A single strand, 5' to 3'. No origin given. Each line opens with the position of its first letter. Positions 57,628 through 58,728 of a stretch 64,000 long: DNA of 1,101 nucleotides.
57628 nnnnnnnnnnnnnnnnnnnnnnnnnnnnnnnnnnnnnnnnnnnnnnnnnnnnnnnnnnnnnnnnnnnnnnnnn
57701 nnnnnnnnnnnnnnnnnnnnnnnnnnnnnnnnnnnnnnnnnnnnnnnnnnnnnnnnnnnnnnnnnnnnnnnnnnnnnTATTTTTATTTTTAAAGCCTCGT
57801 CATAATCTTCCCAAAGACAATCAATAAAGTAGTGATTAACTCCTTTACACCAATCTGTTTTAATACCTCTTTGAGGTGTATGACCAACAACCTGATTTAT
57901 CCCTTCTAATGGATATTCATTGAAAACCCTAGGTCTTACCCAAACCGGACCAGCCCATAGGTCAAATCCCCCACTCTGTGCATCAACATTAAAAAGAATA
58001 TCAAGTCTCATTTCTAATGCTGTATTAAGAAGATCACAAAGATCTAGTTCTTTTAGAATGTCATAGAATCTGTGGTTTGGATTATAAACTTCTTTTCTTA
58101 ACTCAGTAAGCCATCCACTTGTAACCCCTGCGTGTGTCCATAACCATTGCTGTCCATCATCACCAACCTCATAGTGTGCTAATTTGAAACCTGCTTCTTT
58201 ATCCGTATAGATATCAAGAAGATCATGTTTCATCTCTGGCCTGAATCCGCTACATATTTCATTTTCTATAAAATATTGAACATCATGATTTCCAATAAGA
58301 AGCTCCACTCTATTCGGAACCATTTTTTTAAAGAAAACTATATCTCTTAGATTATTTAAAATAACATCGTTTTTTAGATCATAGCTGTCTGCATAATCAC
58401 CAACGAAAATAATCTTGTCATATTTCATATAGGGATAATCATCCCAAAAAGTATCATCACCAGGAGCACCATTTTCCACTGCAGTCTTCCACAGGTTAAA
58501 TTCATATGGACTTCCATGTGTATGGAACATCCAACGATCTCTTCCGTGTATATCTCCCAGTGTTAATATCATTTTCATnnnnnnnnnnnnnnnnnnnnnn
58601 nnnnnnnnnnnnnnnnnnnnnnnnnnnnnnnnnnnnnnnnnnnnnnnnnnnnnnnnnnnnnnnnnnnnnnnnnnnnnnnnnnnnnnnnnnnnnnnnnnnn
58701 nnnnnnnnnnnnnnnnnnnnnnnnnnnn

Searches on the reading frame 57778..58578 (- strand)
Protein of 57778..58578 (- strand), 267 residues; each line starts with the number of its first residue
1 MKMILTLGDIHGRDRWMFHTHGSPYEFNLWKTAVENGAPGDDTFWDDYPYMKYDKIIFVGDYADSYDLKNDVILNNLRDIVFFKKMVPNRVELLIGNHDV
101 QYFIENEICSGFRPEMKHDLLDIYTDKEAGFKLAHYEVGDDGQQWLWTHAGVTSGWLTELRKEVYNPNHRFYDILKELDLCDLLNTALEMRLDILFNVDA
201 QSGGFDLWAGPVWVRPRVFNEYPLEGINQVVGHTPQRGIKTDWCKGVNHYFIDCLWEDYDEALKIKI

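Call 3: search_protein_families(library=pfam, proteins=[window:57778-58578:-], max_evalue=0.01)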
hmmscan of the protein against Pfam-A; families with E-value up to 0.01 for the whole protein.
window:57778-58578:- (267 aa): 1 family
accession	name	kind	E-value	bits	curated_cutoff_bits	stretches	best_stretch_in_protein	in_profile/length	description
PF00149.33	Metallophos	-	4.5e-05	24.4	21.5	1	4-177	3-142/191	Calcineurin-like phosphoesterase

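Call 4: search_protein_families(library=ncbifam, proteins=[window:57778-58578:-], max_evalue=0.01)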
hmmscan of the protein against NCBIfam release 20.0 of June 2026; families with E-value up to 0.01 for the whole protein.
window:57778-58578:- (267 aa): 0 families

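Call 9: search_protein_families(library=phrogs, proteins=[window:57778-58578:-], max_evalue=0.00001)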
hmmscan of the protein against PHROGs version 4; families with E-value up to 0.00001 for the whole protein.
window:57778-58578:- (267 aa): 0 families

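Call 83: search_protein_families(library=padloc, proteins=[window:57778-58578:-], max_evalue=0.001)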
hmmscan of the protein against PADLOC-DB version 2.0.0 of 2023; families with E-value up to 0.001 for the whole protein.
window:57778-58578:- (267 aa): 0 families
